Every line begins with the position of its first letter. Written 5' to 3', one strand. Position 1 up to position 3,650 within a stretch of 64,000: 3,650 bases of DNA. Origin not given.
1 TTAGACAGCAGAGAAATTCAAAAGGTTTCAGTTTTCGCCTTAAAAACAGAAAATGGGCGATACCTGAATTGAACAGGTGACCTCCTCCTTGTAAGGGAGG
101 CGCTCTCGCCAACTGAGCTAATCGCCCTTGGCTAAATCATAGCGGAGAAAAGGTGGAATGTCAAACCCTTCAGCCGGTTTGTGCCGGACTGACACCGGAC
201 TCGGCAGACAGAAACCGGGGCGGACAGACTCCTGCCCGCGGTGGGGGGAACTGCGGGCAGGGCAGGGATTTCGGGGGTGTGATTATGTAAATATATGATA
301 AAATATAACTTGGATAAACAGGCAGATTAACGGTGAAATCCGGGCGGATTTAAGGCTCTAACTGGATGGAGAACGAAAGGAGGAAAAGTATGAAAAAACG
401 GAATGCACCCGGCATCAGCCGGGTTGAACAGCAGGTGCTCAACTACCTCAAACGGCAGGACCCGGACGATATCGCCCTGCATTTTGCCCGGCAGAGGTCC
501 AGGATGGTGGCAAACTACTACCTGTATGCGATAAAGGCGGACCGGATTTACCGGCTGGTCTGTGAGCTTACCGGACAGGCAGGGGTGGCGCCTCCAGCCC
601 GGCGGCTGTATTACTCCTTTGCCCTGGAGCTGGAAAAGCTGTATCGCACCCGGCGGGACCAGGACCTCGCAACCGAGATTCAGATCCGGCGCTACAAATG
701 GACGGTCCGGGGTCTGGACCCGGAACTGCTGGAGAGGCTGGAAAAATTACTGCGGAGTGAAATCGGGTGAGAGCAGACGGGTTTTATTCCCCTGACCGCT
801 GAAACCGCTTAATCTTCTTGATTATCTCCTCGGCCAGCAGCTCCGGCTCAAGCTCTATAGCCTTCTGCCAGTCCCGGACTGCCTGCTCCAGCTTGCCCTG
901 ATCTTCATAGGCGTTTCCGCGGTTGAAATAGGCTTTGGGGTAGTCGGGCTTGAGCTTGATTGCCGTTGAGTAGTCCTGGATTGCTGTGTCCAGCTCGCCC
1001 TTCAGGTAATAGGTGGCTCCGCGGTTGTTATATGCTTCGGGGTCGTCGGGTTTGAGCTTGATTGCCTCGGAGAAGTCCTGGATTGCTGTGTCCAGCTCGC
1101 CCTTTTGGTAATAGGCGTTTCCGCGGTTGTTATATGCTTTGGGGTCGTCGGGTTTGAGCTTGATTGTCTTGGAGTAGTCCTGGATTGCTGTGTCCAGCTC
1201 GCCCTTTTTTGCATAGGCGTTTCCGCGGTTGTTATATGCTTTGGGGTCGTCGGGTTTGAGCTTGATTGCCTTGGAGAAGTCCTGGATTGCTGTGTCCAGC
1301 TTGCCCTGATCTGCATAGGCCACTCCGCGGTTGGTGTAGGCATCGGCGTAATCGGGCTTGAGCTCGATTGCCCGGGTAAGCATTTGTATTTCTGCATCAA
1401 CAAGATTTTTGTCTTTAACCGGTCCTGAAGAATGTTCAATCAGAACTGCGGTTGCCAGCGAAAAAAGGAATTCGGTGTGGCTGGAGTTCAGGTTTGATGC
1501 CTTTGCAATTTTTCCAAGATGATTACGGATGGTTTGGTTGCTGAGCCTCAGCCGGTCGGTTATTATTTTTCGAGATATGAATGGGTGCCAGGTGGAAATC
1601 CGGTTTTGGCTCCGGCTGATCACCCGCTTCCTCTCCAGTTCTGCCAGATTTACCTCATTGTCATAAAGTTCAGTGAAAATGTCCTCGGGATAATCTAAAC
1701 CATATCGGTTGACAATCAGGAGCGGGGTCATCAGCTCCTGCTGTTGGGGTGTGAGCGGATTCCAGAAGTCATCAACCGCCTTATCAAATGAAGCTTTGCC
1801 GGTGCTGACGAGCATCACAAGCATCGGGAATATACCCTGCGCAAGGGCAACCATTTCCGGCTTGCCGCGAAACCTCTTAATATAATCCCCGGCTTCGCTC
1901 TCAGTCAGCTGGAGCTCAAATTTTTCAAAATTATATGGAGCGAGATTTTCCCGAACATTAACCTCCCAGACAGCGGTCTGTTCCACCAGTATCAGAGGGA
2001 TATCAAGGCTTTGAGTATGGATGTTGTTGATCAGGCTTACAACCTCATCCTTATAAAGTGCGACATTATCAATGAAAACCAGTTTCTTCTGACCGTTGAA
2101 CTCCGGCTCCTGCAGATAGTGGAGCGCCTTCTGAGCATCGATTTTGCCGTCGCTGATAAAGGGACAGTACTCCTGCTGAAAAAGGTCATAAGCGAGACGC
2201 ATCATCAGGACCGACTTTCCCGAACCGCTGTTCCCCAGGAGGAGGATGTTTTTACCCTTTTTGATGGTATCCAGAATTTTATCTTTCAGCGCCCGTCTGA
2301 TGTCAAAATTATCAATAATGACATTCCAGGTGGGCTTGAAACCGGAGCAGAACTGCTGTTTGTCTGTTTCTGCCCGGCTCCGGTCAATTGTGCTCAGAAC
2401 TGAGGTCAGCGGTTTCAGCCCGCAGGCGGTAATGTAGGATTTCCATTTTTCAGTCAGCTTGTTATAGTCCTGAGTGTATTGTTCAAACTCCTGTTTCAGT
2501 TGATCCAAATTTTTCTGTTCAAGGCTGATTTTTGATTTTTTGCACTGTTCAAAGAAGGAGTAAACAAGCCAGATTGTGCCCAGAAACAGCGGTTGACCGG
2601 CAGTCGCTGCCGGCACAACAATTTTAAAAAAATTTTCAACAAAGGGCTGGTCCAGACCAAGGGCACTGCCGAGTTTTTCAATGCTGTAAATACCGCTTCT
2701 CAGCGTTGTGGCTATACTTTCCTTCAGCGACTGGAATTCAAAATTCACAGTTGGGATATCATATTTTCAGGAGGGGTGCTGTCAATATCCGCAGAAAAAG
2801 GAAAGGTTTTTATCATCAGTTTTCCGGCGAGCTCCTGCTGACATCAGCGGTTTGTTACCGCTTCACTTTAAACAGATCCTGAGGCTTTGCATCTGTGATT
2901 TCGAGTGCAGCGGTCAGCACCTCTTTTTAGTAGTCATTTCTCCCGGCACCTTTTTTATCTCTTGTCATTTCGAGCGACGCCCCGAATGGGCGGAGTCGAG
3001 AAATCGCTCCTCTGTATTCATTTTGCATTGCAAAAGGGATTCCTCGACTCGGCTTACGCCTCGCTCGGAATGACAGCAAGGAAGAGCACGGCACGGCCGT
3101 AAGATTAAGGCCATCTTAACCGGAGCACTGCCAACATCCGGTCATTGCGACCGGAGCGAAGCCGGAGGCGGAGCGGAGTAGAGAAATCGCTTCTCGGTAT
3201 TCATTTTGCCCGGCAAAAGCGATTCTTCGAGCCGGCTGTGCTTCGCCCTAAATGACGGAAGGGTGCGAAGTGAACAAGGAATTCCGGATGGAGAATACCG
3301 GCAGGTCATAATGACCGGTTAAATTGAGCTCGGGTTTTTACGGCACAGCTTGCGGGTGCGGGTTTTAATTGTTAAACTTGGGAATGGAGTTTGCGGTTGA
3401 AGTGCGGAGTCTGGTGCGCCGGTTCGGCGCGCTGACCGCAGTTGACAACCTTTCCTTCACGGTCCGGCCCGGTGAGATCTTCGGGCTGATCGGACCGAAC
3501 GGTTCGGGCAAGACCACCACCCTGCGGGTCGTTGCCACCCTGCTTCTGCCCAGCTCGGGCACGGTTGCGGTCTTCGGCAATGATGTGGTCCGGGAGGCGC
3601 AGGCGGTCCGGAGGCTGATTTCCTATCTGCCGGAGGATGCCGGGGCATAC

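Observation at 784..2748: tRNA-Val-proximal, lower-GC STAND NTPase with an unusual domain order (TM/coiled coil - P-loop - LuxR HTH - TPR)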

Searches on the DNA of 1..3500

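Call 38: search_rna_families(source=window, start=1, end=3500, threshold=evalue, max_evalue=1)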
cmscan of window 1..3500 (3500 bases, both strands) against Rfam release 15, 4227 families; matches with E-value up to 1: 2.
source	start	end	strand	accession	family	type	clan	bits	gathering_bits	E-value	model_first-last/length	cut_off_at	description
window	54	127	-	RF00005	tRNA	Gene; tRNA;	CL00001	70.8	29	1e-14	1-71/71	no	tRNA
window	53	127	+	RF04354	Plastid-ycf2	Cis-reg;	-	21.4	65.7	0.43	1-75/75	no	Plastid-ycf2 5UTR RNA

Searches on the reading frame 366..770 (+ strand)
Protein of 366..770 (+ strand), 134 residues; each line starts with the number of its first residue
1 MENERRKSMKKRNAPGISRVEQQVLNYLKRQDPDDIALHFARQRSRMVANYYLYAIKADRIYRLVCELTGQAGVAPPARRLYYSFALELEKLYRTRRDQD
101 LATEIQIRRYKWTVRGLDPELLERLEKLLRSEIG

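Call 4: search_protein_families(library=pfam, proteins=[window:366-770:+], max_evalue=1)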
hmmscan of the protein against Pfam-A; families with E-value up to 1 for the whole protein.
window:366-770:+ (134 aa): 1 family
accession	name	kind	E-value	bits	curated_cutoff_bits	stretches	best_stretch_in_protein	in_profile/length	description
PF12193.13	Sulf_coat_C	-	0.0027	18.3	25.2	1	56-104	50-98/134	Sulfolobus virus coat protein C terminal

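Call 5: search_protein_families(library=padloc, proteins=[window:366-770:+], max_evalue=1)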
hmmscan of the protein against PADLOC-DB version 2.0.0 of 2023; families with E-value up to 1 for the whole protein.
window:366-770:+ (134 aa): 0 families

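Call 6: search_protein_families(library=ncbifam, proteins=[window:366-770:+], max_evalue=1)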
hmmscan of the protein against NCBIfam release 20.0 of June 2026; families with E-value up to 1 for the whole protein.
window:366-770:+ (134 aa): 0 families
